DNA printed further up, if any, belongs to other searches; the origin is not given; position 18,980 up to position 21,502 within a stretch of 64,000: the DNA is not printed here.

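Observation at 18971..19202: The same ATG|GTGCGAC start-codon intron architecture in Sec63, another secretory-pathway gene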

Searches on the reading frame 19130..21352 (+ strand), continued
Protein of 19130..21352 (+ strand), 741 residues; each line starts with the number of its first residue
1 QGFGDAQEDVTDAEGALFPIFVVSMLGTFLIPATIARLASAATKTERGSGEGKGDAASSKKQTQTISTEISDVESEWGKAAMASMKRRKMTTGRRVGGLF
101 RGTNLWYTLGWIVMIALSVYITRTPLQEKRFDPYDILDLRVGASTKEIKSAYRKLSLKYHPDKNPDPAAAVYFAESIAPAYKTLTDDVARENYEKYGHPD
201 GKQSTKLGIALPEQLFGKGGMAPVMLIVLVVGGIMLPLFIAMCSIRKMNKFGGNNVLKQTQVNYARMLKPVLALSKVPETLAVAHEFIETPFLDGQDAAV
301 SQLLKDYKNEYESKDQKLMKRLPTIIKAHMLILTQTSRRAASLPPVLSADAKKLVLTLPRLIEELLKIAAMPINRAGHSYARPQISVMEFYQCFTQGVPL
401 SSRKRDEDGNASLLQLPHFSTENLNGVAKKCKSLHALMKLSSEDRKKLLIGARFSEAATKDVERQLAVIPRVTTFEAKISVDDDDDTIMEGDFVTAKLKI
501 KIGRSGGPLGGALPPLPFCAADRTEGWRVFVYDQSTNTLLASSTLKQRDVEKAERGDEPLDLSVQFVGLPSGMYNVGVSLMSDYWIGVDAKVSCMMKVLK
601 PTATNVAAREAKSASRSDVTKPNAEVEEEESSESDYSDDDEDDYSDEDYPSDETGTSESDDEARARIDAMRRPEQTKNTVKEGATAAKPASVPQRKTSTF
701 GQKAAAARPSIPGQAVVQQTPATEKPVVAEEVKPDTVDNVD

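Call 45: list_cluster_members(proteins=[window:19130-21352:+, window:19127-21352:+, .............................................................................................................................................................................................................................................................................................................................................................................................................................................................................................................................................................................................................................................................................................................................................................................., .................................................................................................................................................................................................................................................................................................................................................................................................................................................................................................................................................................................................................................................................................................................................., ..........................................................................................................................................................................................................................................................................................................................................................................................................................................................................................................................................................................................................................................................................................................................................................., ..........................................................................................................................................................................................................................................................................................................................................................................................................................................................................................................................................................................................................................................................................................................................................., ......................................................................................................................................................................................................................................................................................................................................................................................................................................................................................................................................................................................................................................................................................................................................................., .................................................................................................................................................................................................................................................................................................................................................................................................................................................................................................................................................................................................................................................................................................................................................])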
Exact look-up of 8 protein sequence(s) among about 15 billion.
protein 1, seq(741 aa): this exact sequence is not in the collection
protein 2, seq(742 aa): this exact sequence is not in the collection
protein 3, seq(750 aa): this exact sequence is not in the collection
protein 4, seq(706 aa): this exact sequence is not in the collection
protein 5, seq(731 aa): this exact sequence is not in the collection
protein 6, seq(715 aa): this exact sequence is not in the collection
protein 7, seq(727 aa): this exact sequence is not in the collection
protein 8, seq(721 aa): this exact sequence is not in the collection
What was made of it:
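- The predicted protein is not in the collection (call 45).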

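Call 46: find_encoding_contigs(protein=P0268, flank=1500, max_places=4)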
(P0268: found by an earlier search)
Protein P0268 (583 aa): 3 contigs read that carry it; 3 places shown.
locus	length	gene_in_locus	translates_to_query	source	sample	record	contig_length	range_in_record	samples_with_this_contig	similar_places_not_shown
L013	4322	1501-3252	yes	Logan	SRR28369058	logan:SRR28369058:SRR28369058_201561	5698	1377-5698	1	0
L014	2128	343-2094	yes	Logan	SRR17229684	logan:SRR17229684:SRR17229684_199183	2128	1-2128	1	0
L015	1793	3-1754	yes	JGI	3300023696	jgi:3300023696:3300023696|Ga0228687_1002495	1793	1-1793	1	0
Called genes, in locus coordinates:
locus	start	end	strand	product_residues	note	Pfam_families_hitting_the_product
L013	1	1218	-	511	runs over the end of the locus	PF03040:CemA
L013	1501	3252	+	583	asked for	PF00928:Adap_comp_sub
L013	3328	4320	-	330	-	?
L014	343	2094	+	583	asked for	PF00928:Adap_comp_sub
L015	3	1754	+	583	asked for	PF00928:Adap_comp_sub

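Call 61: search_solved_structures(query=window:19130-20935:+, show_alignments=2)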
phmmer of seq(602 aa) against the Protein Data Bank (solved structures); distinct sequences matched with E-value up to 0.001: 68 (the best 60 are shown).
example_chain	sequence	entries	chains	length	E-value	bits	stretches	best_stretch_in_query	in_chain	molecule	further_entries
7kah_D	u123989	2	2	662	1.1e-33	119.9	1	52-331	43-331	Protein translocation protein SEC63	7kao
6n3q_D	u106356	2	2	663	1.1e-33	119.9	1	52-331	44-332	Protein translocation protein SEC63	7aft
7kai_D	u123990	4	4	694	1.1e-33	119.8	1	49-331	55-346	Protein translocation protein SEC63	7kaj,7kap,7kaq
6nd1_A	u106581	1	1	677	1.2e-33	119.8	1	52-331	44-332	Protein translocation protein SEC63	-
7kar_D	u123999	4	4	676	3.9e-33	118.1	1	49-331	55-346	Protein translocation protein SEC63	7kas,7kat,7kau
7kb5_D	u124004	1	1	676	1.1e-31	113.3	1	49-331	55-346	Protein translocation protein SEC63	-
7kak_D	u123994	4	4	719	3.5e-28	101.7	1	81-452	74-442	Protein transport protein Sec63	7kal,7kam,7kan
1hdj_A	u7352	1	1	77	8.1e-13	51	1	132-200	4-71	HUMAN HSP40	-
2ctr_A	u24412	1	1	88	1.1e-12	50.6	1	133-199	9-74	DnaJ homolog subfamily B member 9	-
5vso_A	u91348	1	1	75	1.5e-12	50.2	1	129-197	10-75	Yeast dnaJ protein 1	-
6z5n_A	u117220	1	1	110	1.5e-12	50.1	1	132-203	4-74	DnaJ homolog subfamily B member 1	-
2cug_A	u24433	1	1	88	1.8e-12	49.9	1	128-198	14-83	mKIAA0962 protein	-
8e2o_A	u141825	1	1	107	3.7e-12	48.8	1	132-205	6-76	Isoform 2 of DnaJ homolog subfamily A member 1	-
2ej7_A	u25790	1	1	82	4.3e-12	48.6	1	131-198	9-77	HCG3 gene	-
2och_A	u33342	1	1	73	7.3e-12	47.9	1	130-197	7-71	Hypothetical protein dnj-12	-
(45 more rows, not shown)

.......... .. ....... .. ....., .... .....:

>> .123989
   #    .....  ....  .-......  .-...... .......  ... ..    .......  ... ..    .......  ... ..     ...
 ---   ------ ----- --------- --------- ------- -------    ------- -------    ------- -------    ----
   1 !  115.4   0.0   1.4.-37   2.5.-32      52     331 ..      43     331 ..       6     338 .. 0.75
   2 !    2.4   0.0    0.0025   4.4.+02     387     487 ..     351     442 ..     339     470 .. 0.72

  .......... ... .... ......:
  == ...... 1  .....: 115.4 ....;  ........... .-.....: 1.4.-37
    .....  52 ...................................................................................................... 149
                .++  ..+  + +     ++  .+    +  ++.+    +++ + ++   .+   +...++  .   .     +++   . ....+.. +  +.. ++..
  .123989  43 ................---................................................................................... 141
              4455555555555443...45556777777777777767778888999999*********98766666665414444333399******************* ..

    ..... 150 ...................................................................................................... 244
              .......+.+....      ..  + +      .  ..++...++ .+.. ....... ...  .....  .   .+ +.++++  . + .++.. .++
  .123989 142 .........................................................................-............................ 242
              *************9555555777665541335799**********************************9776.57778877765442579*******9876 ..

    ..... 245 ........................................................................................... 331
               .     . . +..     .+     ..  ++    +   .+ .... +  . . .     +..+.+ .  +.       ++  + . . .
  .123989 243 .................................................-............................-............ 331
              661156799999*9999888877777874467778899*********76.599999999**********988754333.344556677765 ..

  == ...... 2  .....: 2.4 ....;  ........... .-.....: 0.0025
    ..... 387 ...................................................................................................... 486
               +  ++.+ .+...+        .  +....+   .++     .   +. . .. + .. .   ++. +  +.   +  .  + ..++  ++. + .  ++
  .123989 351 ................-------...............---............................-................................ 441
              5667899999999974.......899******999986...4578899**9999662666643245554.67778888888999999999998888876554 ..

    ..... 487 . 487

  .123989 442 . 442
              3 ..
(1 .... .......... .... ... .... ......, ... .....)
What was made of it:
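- On Sec63/ERdj2 translocon subunit (host gene): PDB 7kah_D and 6n3q_D at E = 1e-33 (call 61).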

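Call 65: search_protein_families(library=pfam, proteins=[window:19130-21352:+, P0268])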
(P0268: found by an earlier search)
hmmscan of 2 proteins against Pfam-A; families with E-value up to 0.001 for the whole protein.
seq(741 aa): 2 families
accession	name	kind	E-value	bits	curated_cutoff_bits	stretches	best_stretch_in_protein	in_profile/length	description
PF00226.36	DnaJ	-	9.3e-19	67.7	27.8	1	132-194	1-63/63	DnaJ domain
PF02889.21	Sec63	-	3.8e-12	46.5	25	1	257-593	14-250/252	Sec63 Brl domain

P0268 (583 aa): 1 family
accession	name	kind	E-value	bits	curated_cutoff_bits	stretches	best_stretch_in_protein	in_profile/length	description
PF00928.26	Adap_comp_sub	-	2.1e-38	132.6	31.6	1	342-582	11-257/259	Adaptor complexes medium subunit family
